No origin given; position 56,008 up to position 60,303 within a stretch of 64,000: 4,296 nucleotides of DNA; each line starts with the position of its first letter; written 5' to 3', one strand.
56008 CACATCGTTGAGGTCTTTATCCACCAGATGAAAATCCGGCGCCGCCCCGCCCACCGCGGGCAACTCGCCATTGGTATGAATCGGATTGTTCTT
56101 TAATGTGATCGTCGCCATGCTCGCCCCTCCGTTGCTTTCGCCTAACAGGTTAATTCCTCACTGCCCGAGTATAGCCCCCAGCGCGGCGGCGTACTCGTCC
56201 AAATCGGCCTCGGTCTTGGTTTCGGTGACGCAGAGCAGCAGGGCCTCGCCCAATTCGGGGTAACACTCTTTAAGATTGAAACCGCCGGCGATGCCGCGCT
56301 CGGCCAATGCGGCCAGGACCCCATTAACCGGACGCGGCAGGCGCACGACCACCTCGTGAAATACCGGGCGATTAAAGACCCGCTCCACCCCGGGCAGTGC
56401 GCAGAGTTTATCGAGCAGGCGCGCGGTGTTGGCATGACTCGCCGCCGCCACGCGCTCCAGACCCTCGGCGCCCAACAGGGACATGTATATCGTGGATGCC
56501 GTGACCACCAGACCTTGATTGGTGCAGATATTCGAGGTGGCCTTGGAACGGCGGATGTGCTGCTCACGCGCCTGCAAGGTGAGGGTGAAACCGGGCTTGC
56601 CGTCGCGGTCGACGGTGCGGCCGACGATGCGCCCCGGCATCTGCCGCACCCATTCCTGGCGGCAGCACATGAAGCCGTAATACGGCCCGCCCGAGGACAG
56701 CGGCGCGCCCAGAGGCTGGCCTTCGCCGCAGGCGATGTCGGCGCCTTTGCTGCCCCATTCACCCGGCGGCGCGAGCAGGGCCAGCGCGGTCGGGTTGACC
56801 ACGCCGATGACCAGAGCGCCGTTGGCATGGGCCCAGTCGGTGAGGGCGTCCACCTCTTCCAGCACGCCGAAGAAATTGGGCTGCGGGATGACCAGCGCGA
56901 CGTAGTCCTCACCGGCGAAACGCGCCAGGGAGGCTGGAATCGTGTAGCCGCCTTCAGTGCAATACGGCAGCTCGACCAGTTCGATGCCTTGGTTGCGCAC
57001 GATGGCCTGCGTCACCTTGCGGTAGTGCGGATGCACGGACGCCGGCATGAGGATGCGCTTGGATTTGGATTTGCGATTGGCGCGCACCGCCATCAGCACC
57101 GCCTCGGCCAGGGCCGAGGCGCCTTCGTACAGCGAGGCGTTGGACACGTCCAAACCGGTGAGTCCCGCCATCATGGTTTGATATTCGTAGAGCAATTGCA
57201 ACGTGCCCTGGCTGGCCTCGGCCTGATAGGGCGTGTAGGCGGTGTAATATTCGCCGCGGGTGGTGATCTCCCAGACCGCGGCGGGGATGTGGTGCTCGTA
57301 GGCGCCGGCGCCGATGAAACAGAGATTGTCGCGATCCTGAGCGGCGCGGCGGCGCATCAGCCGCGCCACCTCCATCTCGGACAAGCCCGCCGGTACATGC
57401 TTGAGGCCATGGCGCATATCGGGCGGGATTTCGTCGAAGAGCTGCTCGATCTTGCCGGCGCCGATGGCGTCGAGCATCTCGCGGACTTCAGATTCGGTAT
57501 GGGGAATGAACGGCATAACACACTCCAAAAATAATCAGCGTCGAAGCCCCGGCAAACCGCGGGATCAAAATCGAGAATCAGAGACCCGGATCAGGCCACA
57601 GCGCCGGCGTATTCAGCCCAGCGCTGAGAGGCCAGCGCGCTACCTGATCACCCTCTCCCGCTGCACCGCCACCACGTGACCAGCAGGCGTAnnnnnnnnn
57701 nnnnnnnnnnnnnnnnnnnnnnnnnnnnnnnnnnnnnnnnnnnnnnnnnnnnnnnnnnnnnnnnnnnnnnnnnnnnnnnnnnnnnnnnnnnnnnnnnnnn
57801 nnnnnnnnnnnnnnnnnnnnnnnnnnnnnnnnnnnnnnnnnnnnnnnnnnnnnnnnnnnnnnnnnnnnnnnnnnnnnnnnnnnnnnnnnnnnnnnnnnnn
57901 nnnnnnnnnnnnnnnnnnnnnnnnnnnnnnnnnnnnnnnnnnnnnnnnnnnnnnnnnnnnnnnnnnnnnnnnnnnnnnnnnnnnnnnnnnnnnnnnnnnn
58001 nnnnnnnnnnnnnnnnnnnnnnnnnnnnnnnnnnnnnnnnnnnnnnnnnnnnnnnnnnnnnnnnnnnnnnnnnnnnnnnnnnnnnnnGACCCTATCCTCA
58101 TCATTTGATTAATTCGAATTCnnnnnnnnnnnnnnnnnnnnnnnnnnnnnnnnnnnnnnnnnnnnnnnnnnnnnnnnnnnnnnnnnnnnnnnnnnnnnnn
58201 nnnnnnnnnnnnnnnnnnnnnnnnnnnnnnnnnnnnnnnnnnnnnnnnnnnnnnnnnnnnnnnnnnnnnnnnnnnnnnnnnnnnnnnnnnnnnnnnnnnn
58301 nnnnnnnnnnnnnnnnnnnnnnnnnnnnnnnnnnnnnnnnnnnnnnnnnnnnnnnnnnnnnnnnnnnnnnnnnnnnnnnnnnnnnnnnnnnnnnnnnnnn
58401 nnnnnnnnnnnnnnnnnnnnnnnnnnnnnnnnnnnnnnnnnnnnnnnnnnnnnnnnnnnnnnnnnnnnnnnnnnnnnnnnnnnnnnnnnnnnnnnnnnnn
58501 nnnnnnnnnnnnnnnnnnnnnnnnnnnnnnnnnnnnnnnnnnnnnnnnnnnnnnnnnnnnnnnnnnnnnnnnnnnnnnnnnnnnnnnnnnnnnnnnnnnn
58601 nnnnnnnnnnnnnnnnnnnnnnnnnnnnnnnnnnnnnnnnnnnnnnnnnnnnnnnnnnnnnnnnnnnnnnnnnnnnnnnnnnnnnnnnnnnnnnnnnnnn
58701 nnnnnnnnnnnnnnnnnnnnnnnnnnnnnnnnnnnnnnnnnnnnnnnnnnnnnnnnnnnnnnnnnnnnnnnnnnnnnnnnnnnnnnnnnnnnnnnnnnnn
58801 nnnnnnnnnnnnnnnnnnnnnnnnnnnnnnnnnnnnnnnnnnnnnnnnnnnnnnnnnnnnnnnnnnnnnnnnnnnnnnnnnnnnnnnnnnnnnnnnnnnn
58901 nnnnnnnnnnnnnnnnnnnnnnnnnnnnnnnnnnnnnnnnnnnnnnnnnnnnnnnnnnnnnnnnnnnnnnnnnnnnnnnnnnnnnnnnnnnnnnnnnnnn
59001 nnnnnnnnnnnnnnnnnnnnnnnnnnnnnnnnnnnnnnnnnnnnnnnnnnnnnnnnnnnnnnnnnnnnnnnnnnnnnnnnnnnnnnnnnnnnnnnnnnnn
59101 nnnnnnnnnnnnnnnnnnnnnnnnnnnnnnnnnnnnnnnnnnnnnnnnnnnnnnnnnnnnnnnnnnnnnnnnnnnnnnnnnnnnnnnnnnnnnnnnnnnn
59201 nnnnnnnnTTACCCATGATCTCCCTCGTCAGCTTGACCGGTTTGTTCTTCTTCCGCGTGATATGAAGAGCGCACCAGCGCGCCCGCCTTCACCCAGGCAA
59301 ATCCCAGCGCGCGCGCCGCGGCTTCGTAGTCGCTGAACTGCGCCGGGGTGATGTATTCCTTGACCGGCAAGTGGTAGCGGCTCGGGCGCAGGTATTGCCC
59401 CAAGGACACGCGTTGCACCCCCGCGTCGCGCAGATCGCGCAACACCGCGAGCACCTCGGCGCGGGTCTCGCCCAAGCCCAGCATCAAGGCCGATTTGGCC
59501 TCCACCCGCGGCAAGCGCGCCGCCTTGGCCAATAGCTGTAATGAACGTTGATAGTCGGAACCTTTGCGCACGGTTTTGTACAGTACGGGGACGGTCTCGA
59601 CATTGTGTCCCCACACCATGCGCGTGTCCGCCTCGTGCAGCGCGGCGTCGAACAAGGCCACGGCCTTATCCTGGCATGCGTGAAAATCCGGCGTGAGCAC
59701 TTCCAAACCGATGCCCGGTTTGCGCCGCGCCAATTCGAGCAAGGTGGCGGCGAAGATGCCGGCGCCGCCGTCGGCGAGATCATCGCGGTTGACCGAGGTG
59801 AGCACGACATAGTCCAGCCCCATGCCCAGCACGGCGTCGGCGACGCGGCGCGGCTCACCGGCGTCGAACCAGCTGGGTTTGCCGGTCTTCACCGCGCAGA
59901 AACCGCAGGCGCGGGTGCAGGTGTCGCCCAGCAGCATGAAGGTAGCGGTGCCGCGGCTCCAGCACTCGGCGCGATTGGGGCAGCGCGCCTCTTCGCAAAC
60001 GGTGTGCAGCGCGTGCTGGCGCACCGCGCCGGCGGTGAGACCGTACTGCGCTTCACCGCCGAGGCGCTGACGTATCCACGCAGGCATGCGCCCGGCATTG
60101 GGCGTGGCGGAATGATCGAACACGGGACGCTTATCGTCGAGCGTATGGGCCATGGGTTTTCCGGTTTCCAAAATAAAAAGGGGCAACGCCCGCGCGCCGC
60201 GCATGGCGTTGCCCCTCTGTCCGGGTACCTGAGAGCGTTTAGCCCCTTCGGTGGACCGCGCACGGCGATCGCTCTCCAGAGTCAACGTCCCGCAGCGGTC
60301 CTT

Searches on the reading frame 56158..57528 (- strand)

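Call 3: search_protein_families(library=pfam, proteins=[window:56158-57528:-], max_evalue=0.1)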
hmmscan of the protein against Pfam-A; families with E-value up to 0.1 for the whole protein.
window:56158-57528:- (456 aa): 2 families
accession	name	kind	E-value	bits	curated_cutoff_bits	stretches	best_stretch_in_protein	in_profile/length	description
PF02347.22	GDC-P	-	6.4e-119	398.1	26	1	7-446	3-425/429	Glycine cleavage system P-protein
PF00266.25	Aminotran_5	-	0.0026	17.2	21.5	1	136-240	69-172/371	Aminotransferase class-V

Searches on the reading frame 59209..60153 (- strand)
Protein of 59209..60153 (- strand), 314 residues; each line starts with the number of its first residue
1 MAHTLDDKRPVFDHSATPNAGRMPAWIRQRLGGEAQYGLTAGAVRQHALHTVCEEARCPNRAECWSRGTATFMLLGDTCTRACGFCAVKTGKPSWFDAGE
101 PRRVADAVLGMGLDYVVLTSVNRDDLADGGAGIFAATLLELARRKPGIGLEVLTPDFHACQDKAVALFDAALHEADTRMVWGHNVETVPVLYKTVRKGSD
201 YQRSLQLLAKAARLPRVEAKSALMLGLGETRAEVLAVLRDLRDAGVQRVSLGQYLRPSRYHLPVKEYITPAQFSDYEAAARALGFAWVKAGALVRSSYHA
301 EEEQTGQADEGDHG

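Call 68: search_protein_families(library=pfam, proteins=[window:59209-60153:-], max_evalue=0.001)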
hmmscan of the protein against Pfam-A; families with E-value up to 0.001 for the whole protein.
window:59209-60153:- (314 aa): 2 families
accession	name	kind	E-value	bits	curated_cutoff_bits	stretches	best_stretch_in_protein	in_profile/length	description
PF04055.27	Radical_SAM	-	4.1e-13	50.3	29.5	1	75-241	3-166/166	Radical SAM superfamily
PF16881.10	LIAS_N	-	0.00011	23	27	1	20-58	58-96/96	N-terminal domain of lipoyl synthase of Radical_SAM family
